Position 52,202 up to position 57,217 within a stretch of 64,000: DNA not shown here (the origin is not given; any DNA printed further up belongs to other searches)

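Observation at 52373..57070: Four enzymatic modules of a polysaccharide pathway fused in one about 1570-aa polypeptide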

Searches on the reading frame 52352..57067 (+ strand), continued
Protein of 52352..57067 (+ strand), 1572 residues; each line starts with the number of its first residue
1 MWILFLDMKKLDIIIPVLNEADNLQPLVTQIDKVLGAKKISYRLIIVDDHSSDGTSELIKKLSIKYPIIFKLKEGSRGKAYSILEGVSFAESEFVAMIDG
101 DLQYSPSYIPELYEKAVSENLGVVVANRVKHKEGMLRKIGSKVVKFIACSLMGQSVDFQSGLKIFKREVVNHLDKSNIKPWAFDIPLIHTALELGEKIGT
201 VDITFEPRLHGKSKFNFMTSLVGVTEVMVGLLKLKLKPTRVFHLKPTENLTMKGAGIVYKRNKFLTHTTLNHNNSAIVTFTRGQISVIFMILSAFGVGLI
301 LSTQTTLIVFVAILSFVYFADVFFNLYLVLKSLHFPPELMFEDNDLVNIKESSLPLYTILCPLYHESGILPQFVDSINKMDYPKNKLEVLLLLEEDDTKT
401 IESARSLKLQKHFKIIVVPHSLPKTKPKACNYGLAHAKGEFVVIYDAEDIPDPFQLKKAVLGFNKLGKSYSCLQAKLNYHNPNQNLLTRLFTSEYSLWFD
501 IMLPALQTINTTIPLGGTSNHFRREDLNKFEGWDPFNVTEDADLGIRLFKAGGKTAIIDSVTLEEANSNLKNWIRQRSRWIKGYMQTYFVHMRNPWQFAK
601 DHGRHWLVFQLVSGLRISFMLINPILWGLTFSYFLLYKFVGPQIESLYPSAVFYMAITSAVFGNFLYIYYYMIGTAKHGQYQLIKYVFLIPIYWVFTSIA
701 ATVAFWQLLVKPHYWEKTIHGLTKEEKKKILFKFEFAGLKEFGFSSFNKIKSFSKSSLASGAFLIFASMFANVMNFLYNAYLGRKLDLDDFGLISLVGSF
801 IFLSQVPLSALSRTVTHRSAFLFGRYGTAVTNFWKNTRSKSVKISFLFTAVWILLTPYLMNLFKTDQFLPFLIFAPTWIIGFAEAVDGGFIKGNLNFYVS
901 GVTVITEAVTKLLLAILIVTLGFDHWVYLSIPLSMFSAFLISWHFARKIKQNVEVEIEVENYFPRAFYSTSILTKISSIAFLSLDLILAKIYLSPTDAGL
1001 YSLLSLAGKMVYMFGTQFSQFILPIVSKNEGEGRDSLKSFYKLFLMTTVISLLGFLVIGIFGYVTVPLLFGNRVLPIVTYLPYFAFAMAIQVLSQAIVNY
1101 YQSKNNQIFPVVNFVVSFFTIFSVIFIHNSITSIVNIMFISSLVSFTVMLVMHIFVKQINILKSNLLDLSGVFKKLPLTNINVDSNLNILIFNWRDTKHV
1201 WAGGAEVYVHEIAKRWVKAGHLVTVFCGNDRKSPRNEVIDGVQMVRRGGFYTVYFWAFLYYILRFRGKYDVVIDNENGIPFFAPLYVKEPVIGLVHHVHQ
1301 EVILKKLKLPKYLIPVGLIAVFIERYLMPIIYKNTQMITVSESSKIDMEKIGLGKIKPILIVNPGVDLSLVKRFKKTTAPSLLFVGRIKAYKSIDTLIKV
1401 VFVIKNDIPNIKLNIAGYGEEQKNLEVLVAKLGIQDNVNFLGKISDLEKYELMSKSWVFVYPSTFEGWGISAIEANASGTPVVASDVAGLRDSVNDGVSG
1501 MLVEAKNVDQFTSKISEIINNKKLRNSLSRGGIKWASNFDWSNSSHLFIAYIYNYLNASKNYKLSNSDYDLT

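Call 78: search_protein_families(library=pfam, proteins=[L017:8284-9480:+, L017:11800-13446:+, L017:7434-8276:+, L025:11703-13412:+, L025:8494-9414:-, L014:8499-9440:+, L014:11274-12248:-, L012:13345-16017:+, L011:13204-17187:+, L013:7787-9484:+], max_evalue=0.001)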
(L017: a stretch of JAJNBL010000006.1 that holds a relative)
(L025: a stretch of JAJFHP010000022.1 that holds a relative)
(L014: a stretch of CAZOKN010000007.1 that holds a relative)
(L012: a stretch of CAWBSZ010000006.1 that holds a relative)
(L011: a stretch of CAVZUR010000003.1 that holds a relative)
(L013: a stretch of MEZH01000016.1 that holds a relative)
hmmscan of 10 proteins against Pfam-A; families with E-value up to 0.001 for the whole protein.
L017:8284-9480:+ (399 aa): 7 families
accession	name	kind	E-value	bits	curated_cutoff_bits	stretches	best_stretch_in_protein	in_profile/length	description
PF17785.7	PUA_3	-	8e-17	61.2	22.6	1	9-72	1-62/64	PUA-like domain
PF10672.15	Methyltrans_SAM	-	4e-13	49.7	27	1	187-352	87-248/286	S-adenosylmethionine-dependent methyltransferase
PF05175.20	MTS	-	4.8e-11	43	23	1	222-359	28-157/170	Methyltransferase small domain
PF03602.21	Cons_hypoth95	-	2.4e-09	37.5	24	1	224-324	41-142/182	Conserved hypothetical protein 95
PF13847.12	Methyltransf_31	-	4e-09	36.7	27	1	224-359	3-126/145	Methyltransferase domain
PF13649.12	Methyltransf_25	-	9e-06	26.7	27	1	229-302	2-70/97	Methyltransferase domain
PF06325.19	PrmA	-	0.00063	19.8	22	1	220-278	157-215/296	Ribosomal protein L11 methyltransferase (PrmA)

L017:11800-13446:+ (549 aa): 1 family
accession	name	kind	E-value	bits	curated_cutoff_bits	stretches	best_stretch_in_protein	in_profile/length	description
PF00118.29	Cpn60_TCP1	-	4.7e-79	266.8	34.3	1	25-524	3-490/490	TCP-1/cpn60 chaperonin family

L017:7434-8276:+ (281 aa): 0 families

L025:11703-13412:+ (570 aa): 2 families
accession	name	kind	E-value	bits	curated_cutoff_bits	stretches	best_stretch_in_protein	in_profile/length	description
PF00211.25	Guanylate_cyc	-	6.1e-20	72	21.9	1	366-543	8-179/183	Adenylate and Guanylate cyclase catalytic domain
PF00111.32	Fer2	-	4.1e-08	33.5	21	1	266-334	13-76/77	2Fe-2S iron-sulfur cluster binding domain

L025:8494-9414:- (307 aa): 2 families
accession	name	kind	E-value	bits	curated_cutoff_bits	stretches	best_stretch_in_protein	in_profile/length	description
PF00497.25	SBP_bac_3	-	6.3e-33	113.8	26.4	1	78-302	1-130/132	Bacterial extracellular solute-binding proteins, family 3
PF10613.14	Lig_chan-Glu_bd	-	1.2e-05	25.8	30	1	98-164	28-107/115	Ligated ion channel L-glutamate- and glycine-binding site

L014:8499-9440:+ (314 aa): 0 families

L014:11274-12248:- (325 aa): 0 families

L012:13345-16017:+ (891 aa): 4 families
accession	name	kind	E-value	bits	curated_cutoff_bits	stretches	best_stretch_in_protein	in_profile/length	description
PF13570.13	Beta-prop_ACSF4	-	6.5e-28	98.5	133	2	395-534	151-285/329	Beta-alanine-activating enzyme, beta-propeller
PF13360.13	PQQ_2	-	7.3e-22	78.6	27.6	2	94-325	14-214/233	Outer membrane protein assembly factor BamB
PF01011.28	PQQ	-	1.3e-15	57.6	26.7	2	67-187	1-136/595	Glucose/ethanol/alcohol dehydrogenase, beta-propeller domain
PF07081.18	DUF1349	-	5.8e-06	26.5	32.4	0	737-873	36-163/179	Protein of unknown function (DUF1349)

L011:13204-17187:+ (1328 aa): 6 families
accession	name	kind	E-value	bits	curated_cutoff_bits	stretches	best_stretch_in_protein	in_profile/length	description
PF07691.17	PA14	-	1e-84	282.1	24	5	1206-1321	3-127/147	PA14 domain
PF07995.17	GSDH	-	4e-62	210.8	25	1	72-386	2-331/332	Glucose / Sorbosone dehydrogenase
PF18911.6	PKD_4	-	9.5e-19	67.7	27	1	394-468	1-74/85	PKD domain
PF00801.26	PKD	-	2.4e-13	50.3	23.5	1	412-470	15-73/80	PKD domain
PF17996.7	CE2_N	-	9.1e-10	39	27.9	0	730-786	40-97/108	Carbohydrate esterase 2 N-terminal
PF22352.2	K319L-like_PKD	-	1.1e-07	32.2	27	0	418-467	18-73/84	K319L-like, PKD domain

L013:7787-9484:+ (566 aa): 6 families
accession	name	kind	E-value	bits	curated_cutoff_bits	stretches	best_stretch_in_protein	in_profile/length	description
PF08448.16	PAS_4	-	5.3e-28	97.9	23.1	2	254-363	2-109/110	PAS fold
PF13426.13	PAS_9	-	2.1e-27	95.8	27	2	258-361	2-103/103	PAS domain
PF08447.18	PAS_3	-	3.4e-23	82.2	25.6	2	270-355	2-88/89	PAS fold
PF00989.32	PAS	-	4.1e-23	82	22.6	2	247-353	1-107/113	PAS fold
PF00072.30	Response_reg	-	9.2e-18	64.9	30.2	1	15-125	1-110/111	Response regulator receiver domain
PF13188.13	PAS_8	-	1.1e-17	63.6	21.8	2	247-303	1-56/65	PAS domain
